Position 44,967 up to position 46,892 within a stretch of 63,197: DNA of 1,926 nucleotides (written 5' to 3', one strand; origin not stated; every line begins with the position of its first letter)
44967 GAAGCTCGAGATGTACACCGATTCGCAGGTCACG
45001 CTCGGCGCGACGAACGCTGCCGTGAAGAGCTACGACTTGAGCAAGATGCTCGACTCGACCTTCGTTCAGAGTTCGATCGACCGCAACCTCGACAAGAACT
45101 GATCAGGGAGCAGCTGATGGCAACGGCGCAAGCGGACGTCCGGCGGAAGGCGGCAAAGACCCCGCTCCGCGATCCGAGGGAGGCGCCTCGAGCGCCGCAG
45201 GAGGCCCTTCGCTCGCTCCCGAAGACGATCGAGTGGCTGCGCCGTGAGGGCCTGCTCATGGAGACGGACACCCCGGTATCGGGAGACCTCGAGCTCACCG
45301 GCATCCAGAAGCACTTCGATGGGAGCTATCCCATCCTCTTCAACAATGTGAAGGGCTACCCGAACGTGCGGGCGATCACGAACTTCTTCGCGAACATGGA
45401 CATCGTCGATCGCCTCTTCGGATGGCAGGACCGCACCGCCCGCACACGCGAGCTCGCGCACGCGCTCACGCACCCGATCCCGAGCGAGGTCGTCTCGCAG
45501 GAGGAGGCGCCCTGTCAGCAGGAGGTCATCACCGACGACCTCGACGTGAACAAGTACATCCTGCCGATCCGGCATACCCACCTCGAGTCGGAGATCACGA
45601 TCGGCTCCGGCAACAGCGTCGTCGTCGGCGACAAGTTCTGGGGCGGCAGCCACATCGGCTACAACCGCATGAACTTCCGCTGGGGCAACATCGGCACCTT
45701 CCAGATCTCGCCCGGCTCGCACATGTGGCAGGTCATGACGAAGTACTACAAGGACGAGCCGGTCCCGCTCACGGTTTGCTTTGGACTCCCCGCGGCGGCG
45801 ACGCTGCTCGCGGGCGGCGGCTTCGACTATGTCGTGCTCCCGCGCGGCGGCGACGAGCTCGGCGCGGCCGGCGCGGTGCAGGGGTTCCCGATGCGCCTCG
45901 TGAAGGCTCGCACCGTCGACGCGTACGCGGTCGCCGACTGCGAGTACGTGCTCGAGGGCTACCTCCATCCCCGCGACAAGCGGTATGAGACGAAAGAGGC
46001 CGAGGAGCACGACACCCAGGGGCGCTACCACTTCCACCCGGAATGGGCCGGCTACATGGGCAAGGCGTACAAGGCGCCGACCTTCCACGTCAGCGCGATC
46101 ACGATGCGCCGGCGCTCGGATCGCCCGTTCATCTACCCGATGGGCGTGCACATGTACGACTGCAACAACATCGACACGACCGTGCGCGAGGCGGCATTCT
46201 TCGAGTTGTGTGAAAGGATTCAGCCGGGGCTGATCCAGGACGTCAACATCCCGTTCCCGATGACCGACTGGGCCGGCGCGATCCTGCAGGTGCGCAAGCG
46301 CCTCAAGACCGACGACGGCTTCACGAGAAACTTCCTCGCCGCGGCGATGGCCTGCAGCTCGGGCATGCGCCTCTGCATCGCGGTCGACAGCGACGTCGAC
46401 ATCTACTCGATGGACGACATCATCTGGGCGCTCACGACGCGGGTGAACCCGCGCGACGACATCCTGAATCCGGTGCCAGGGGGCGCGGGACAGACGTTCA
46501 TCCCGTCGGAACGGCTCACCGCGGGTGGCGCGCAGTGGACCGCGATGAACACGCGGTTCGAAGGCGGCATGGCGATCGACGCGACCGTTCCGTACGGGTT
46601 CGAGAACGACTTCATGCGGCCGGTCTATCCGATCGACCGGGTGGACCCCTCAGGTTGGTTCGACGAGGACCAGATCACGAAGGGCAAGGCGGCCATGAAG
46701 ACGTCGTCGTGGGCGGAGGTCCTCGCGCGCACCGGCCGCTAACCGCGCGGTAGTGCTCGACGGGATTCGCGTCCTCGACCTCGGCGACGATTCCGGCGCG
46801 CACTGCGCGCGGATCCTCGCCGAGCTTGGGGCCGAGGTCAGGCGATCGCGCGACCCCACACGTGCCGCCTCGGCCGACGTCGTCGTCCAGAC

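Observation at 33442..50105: Three UbiD decarboxylase paralogs share one UbiX and a dedicated prFMN-precursor supply (type-2 IPP isomerase and a flavin-reductase-like ORF)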

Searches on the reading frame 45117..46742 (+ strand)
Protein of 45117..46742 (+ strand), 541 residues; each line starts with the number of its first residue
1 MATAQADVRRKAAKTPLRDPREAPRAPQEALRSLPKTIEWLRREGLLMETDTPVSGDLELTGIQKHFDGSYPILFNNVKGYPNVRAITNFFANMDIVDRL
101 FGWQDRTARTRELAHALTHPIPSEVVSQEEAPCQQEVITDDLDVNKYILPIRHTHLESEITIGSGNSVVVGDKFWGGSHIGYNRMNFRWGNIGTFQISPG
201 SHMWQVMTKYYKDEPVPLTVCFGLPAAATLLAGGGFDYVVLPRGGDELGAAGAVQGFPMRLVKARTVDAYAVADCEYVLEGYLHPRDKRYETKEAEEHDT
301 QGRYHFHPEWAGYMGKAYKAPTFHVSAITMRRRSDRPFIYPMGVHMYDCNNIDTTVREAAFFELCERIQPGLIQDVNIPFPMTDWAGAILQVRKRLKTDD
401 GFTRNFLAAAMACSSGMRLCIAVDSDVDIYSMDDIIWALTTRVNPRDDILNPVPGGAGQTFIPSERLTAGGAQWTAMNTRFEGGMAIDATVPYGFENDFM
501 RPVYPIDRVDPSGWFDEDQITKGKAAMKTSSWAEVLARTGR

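Call 6: search_protein_families(library=pfam, proteins=[window:45117-46742:+])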
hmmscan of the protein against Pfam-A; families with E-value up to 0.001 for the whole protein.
window:45117-46742:+ (541 aa): 3 families
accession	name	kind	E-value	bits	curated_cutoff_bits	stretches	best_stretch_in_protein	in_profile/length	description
PF01977.22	UbiD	-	4.1e-29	101.7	23.3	1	125-333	2-195/206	3-octaprenyl-4-hydroxybenzoate carboxy-lyase Rift-related domain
PF20696.2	UbiD_C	-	2.9e-19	69.8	24.2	1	356-470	7-119/127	3-octaprenyl-4-hydroxybenzoate carboxy-lyase C-terminal domain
PF20695.2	UbiD_N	-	3.8e-13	49.8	24.3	1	38-117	1-78/78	3-octaprenyl-4-hydroxybenzoate carboxy-lyase N-terminal domain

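Call 7: search_protein_families(library=ncbifam, proteins=[window:45117-46742:+])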
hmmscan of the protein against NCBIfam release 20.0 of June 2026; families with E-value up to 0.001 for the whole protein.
window:45117-46742:+ (541 aa): 7 families
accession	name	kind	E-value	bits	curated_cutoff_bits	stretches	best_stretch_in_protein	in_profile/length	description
NF041204.1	VdcC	exception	7.8e-42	143.3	650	1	33-493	3-439/467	non-oxidative hydroxyarylic acid decarboxylases subunit C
TIGR00148.1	TIGR00148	subfamily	1e-25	90.3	244.85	1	38-450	5-408/438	UbiD family decarboxylase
TIGR03701.1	mena_SCO4490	equivalog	1.8e-18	66.5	495.9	2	195-450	180-412/433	menaquinone biosynthesis decarboxylase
NF041219.1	BagN_FevL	exception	1.7e-13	49.9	1000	1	117-447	117-436/502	bagremycin/ferroverdin biosynthesis UbiD family decarboxylase BagN/FevL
TIGR02723.1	phenyl_P_alpha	equivalog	4.1e-13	48.8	564.6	1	115-449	97-410/485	phenylphosphate carboxylase subunit alpha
NF008175.0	PRK10922.1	equivalog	5.1e-12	45.1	788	1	129-449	126-427/497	4-hydroxy-3-polyprenylbenzoate decarboxylase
TIGR02724.1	phenyl_P_beta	equivalog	2e-11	42.9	468.95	1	72-446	43-405/472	phenylphosphate carboxylase subunit beta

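Call 16: search_solved_structures(query=window:45117-46742:+, max_evalue=0.00001)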
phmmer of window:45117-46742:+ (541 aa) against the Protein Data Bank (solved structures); distinct sequences matched with E-value up to 0.00001: 40.
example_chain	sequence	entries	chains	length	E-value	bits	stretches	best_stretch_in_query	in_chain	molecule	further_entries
8pmk_A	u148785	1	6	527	1e-239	799.7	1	32-541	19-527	Phthaloyl-CoA decarboxylase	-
8oz5_A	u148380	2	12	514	1.9e-239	798.9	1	33-541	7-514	Phthaloyl-CoA decarboxylase (Pcd)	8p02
5o3n_A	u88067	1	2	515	2.9e-42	148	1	30-517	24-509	3,4-dihydroxybenzoate decarboxylase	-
5ny5_A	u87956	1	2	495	3.9e-42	147.6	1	33-517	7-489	3,4-dihydroxybenzoate decarboxylase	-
5o3m_A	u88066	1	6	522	1.8e-41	145.4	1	42-512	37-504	Protocatechuate decarboxylase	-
6h6v_A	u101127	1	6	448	1.7e-23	86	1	34-466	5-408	3-polyprenyl-4-hydroxybenzoate decarboxylase and related decarboxylases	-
6h6x_B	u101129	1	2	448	7.2e-23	84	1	34-464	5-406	3-polyprenyl-4-hydroxybenzoate decarboxylase and related decarboxylases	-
8oeh_A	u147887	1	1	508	1e-18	70.2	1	37-448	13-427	Ferulic acid decarboxylase 1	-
7nf4_A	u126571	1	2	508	9.4e-18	67.1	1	37-455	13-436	Ferulic acid decarboxylase 1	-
6tib_AAA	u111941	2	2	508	1.2e-17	66.8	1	37-448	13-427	Ferulic acid decarboxylase 1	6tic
6tie_AAA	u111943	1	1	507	1.2e-17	66.7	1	38-448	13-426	Ferulic acid decarboxylase 1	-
6r30_A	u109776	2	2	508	1.7e-17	66.3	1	37-448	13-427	Ferulic acid decarboxylase 1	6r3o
6r2z_A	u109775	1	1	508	2.5e-17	65.7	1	37-448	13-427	Ferulic acid decarboxylase 1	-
4za4_A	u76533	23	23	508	2.5e-17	65.7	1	37-448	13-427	Fdc1 | Putative uncharacterized protein An03g06590 | A niger Fdc1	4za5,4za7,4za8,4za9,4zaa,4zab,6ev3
7nf3_A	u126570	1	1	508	2.5e-17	65.7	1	37-448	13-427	Ferulic acid decarboxylase 1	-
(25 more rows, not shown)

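Call 23: find_homologous_proteins(query=window:45117-46742:+)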
Query window:45117-46742:+ (541 aa): 1271 proteins with E <= 0.001 among 8000 candidates; the best 120 are listed.
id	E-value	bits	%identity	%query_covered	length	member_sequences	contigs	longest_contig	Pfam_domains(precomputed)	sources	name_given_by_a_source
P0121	0.0e+0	1172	91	100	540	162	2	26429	PF20696.3,PF01977.23,PF20695.3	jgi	jgi:4-hydroxy-3-polyprenylbenzoate decarboxylase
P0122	0.0e+0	1157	89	100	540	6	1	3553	PF20696.3,PF01977.23,PF20695.3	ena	-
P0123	0.0e+0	1132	88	100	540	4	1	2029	PF20696.3,PF01977.23,PF20695.3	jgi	jgi:UbiD family decarboxylase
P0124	0.0e+0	1130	88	100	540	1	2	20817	PF20696.3,PF01977.23,PF20695.3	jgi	jgi:UbiD family decarboxylase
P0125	0.0e+0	1125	88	100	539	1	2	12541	PF20696.3,PF01977.23,PF20695.3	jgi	jgi:4-hydroxy-3-polyprenylbenzoate decarboxylase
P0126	0.0e+0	1124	88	100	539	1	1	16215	PF20696.3,PF01977.23,PF20695.3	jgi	jgi:4-hydroxy-3-polyprenylbenzoate decarboxylase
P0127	0.0e+0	1121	88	100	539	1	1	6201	PF20696.3,PF01977.23,PF20695.3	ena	-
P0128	0.0e+0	1117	87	100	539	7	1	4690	PF20696.3,PF01977.23,PF20695.3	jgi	jgi:UbiD family decarboxylase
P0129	0.0e+0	1116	86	100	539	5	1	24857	PF20696.3,PF01977.23,PF20695.3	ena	-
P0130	0.0e+0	1116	87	100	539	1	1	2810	PF20696.3,PF01977.23,PF20695.3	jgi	jgi:4-hydroxy-3-polyprenylbenzoate decarboxylase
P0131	0.0e+0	1113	88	97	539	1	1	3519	PF20696.3,PF01977.23,PF20695.3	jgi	jgi:4-hydroxy-3-polyprenylbenzoate decarboxylase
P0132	0.0e+0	1111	88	97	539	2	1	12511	PF20696.3,PF01977.23,PF20695.3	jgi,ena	-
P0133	0.0e+0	1111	87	98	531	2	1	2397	PF20696.3,PF01977.23,PF20695.3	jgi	jgi:4-hydroxy-3-polyprenylbenzoate decarboxylase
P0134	0.0e+0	1110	86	100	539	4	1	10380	PF20696.3,PF01977.23,PF20695.3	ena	-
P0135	0.0e+0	1109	87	97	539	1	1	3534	PF20696.3,PF01977.23,PF20695.3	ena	-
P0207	3.6e-267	905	71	98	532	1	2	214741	PF20696.3,PF01977.23,PF20695.3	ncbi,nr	ncbi:MAG: UbiD family decarboxylase [Thermoleophilia bacterium]|nr:UbiD family decarboxylase [Thermo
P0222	2.3e-265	899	71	97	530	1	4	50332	PF20696.3,PF01977.23,PF20695.3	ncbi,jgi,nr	ncbi:MAG TPA: UbiD family decarboxylase [Candidatus Dormibacteraeota bacterium]|jgi:UbiD family deca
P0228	1.2e-264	897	72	94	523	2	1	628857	PF20696.3,PF01977.23,PF20695.3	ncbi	-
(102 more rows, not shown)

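Call 24: find_encoding_contigs(protein=P0207, flank=10000, max_places=2)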
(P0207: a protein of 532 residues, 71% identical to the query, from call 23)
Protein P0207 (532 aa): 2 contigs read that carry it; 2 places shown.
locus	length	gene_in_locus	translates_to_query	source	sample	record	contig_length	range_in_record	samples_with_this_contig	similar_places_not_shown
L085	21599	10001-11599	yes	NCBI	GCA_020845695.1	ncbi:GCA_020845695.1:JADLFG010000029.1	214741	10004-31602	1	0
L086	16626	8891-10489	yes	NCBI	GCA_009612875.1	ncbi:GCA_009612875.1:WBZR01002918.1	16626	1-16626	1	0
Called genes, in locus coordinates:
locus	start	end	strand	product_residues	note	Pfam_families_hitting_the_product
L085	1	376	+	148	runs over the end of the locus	PF05991:NYN_YacP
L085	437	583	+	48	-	-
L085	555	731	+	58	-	-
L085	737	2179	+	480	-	PF01425:Amidase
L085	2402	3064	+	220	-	PF04542:Sigma70_r2, PF08281:Sigma70_r4_2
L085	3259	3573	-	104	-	PF14230:DUF4333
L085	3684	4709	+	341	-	PF13439:Glyco_transf_4, PF13477:Glyco_trans_4_2 (weak), PF00534:Glycos_transf_1, PF13692:Glyco_trans_1_4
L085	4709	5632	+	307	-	PF01545:Cation_efflux, PF16916:ZT_dimer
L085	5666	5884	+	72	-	PF03840:SecG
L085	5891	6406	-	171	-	-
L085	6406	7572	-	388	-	PF07995:GSDH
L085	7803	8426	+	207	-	PF01726:LexA_DNA_bind, PF12802:MarR_2 (faint), PF00717:Peptidase_S24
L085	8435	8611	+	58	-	-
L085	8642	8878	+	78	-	PF01402:RHH_1 (weak)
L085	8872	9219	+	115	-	PF02452:PemK_toxin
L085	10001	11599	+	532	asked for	PF20695:UbiD_N, PF01977:UbiD, PF20696:UbiD_C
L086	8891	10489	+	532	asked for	PF20695:UbiD_N, PF01977:UbiD, PF20696:UbiD_C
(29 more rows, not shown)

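Call 25: find_encoding_contigs(protein=P0222, flank=10000, max_places=2)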
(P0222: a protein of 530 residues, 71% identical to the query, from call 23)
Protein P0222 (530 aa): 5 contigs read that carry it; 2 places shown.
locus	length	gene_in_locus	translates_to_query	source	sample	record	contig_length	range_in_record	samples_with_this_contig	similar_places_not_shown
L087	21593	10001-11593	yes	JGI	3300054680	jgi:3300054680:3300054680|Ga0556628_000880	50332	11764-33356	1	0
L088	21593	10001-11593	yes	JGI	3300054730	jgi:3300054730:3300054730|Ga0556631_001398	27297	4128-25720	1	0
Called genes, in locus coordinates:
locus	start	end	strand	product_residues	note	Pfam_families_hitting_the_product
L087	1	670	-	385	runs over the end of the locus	PF13433:Peripla_BP_5, PF13458:Peripla_BP_6, PF01094:ANF_receptor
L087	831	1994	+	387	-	PF07883:Cupin_2 (weak)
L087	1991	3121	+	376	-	PF07883:Cupin_2 (faint)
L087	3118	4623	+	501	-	PF06277:EutA, PF14450:FtsA (faint)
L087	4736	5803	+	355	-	PF00795:CN_hydrolase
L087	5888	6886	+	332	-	PF09084:NMT1, PF12974:Phosphonate-bd (weak)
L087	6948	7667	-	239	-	PF00392:GntR, PF14502:HTH_41 (weak), PF07729:FCD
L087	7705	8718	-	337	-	PF09084:NMT1, PF12974:Phosphonate-bd, PF13379:NMT1_2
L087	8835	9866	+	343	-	PF00190:Cupin_1 (faint), PF02311:AraC_binding (faint), PF07883:Cupin_2, PF12973:Cupin_7 (faint)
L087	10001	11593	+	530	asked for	PF20695:UbiD_N, PF01977:UbiD, PF20696:UbiD_C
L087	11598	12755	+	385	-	PF02515:CoA_transf_3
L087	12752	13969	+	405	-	PF02515:CoA_transf_3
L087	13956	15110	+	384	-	PF01070:FMN_dh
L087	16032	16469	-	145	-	PF01850:PIN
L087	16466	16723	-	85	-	-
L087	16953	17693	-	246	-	PF00392:GntR, PF07702:UTRA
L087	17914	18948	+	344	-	PF00180:Iso_dh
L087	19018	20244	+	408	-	PF02771:Acyl-CoA_dh_N, PF02770:Acyl-CoA_dh_M, PF00441:Acyl-CoA_dh_1, PF08028:Acyl-CoA_dh_2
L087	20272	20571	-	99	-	-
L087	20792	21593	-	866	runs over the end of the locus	PF01326:PPDK_N, PF27448:Rph_4th, PF00391:PEP-utilizers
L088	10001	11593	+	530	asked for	PF20695:UbiD_N, PF01977:UbiD, PF20696:UbiD_C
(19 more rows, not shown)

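Call 26: find_encoding_contigs(protein=P0228, flank=10000, max_places=2)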
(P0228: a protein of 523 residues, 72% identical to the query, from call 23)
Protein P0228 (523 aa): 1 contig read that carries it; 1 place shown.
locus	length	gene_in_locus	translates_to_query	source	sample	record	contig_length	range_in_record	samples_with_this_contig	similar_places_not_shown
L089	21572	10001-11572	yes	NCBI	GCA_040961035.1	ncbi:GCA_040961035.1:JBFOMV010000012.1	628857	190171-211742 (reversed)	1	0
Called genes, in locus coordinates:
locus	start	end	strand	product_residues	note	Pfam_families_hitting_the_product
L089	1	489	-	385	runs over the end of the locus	PF25160:LdpA_Fe-S-bd (faint), PF12838:Fer4_7, PF13183:Fer4_8, PF13237:Fer4_10 (weak), PF13187:Fer4_9, PF02754:CCG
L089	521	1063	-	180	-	PF12838:Fer4_7 (faint)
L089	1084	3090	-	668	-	PF02730:AFOR_N, PF01314:AFOR_C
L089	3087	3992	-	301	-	PF07848:PaaX, PF20803:PaaX_M, PF08223:PaaX_C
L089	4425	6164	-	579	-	PF02776:TPP_enzyme_N, PF00205:TPP_enzyme_M, PF02775:TPP_enzyme_C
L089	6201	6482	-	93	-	PF02597:ThiS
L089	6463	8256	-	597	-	PF02730:AFOR_N, PF01314:AFOR_C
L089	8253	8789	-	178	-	PF14697:Fer4_21 (faint), PF00037:Fer4 (faint), PF12797:Fer4_2 (faint), PF12837:Fer4_6 (faint), PF13237:Fer4_10 (weak), PF12838:Fer4_7, PF13187:Fer4_9 (weak), PF13247:Fer4_11 (weak), +1 more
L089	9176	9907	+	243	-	PF00392:GntR, PF14502:HTH_41 (weak), PF07840:FadR_C (weak), PF07729:FCD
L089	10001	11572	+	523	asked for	PF20695:UbiD_N, PF01977:UbiD, PF20696:UbiD_C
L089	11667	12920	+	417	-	PF02515:CoA_transf_3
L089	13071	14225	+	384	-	PF02515:CoA_transf_3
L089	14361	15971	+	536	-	PF20695:UbiD_N (weak), PF01977:UbiD, PF20696:UbiD_C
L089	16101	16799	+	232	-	PF00596:Aldolase_II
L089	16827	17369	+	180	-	PF02311:AraC_binding (weak), PF07883:Cupin_2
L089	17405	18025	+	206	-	PF02041:Auxin_BP (weak), PF12973:Cupin_7 (faint), PF07883:Cupin_2 (faint)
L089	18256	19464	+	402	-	PF03401:TctC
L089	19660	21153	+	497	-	PF01970:TctA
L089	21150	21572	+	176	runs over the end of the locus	PF07331:TctB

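Call 28: search_protein_families(library=ncbifam, proteins=[L087:13956-15110:+, L089:14361-15971:+])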
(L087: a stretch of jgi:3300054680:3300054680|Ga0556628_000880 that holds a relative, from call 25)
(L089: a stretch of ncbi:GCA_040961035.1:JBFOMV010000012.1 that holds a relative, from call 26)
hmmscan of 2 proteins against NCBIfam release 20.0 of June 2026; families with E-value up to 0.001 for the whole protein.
L087:13956-15110:+ (384 aa): 7 families
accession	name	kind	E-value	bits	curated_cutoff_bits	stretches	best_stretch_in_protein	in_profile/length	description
TIGR02151.1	IPP_isom_2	equivalog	7e-114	380.3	281.3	1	30-370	1-337/338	type 2 isopentenyl-diphosphate Delta-isomerase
NF008398.0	PRK11197.1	subfamily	6.2e-11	41.7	376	1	286-364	293-372/381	L-lactate dehydrogenase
TIGR02708.1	L_lactate_ox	equivalog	8.3e-09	34.9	645.5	1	288-364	278-355/367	L-lactate oxidase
NF033901.1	L_lactate_LldD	exception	9.7e-09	34.7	550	1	286-363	292-371/377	FMN-dependent L-lactate dehydrogenase LldD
TIGR03966.1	actino_HemFlav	equivalog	1.3e-07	30.7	470.85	1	285-364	294-374/385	pre-mycofactocin synthase MftD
NF005741.0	PRK07565.1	subfamily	0.00012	21.3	303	0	291-349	238-296/335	dihydroorotate dehydrogenase-like protein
TIGR01302.1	IMP_dehydrog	equivalog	0.00044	19.2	481.5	1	282-329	314-362/450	IMP dehydrogenase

L089:14361-15971:+ (536 aa): 7 families
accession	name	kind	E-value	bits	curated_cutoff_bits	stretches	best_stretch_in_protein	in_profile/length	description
TIGR00148.1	TIGR00148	subfamily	3.2e-65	220.5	244.85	1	7-425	2-413/438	UbiD family decarboxylase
TIGR03701.1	mena_SCO4490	equivalog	3.9e-49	167.5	495.9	1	9-424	2-416/433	menaquinone biosynthesis decarboxylase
NF041204.1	VdcC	exception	6.5e-49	166.6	650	1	3-426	1-414/467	non-oxidative hydroxyarylic acid decarboxylases subunit C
NF041219.1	BagN_FevL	exception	3.5e-37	128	1000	1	2-417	16-436/502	bagremycin/ferroverdin biosynthesis UbiD family decarboxylase BagN/FevL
NF008175.0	PRK10922.1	equivalog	6.6e-36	123.9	788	1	106-422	121-430/497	4-hydroxy-3-polyprenylbenzoate decarboxylase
TIGR02723.1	phenyl_P_alpha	equivalog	3.3e-32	111.7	564.6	1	21-422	25-413/485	phenylphosphate carboxylase subunit alpha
TIGR02724.1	phenyl_P_beta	equivalog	3.2e-23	81.8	468.95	1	49-422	41-411/472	phenylphosphate carboxylase subunit beta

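Call 31: find_related_loci(query=A1, collection=metagenome_contigs, flank=10000)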
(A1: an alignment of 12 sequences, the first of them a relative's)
Query A1 (530 aa) in metagenome_contigs; peptide patterns used: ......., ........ (x = any residue, [..] = any of these).
600 stretches matched a pattern (row limit reached: there are more); 532 encode a relative of the query (tblastn E <= 1e-3); the best 80 are kept; 80 distinct loci.
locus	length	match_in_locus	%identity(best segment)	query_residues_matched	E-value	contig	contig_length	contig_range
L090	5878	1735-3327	78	1-530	0e+0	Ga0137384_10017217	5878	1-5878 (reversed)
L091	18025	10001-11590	79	1-530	0e+0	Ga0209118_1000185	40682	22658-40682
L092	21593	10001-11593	77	1-530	0e+0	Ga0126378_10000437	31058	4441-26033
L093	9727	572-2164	71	2-530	0e+0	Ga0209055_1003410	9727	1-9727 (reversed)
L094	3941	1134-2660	75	23-530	0e+0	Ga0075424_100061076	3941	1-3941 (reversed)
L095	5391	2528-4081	75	14-530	0e+0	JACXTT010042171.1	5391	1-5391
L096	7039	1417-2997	75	7-530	0e+0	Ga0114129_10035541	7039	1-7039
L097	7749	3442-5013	73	1-530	0e+0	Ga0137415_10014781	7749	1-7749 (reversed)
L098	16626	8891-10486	74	1-530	0e+0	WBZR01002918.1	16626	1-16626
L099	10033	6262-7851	73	3-530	0e+0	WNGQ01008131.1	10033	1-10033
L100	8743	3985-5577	71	2-530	0e+0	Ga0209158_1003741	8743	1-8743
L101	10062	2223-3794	72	1-530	0e+0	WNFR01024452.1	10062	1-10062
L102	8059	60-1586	74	23-530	0e+0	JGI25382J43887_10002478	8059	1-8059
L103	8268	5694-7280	71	4-530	0e+0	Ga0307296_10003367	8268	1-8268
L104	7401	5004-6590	71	4-530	0e+0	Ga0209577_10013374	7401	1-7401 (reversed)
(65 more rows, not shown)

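Call 85: search_solved_structures(query=window:45117-46742:+, max_evalue=1e-100, show_alignments=1)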
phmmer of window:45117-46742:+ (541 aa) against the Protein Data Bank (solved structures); distinct sequences matched with E-value up to 1e-100: 2.
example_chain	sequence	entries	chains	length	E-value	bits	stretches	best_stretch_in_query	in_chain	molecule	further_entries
8pmk_A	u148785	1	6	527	1e-239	799.7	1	32-541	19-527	Phthaloyl-CoA decarboxylase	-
8oz5_A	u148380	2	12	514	1.9e-239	798.9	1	33-541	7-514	Phthaloyl-CoA decarboxylase (Pcd)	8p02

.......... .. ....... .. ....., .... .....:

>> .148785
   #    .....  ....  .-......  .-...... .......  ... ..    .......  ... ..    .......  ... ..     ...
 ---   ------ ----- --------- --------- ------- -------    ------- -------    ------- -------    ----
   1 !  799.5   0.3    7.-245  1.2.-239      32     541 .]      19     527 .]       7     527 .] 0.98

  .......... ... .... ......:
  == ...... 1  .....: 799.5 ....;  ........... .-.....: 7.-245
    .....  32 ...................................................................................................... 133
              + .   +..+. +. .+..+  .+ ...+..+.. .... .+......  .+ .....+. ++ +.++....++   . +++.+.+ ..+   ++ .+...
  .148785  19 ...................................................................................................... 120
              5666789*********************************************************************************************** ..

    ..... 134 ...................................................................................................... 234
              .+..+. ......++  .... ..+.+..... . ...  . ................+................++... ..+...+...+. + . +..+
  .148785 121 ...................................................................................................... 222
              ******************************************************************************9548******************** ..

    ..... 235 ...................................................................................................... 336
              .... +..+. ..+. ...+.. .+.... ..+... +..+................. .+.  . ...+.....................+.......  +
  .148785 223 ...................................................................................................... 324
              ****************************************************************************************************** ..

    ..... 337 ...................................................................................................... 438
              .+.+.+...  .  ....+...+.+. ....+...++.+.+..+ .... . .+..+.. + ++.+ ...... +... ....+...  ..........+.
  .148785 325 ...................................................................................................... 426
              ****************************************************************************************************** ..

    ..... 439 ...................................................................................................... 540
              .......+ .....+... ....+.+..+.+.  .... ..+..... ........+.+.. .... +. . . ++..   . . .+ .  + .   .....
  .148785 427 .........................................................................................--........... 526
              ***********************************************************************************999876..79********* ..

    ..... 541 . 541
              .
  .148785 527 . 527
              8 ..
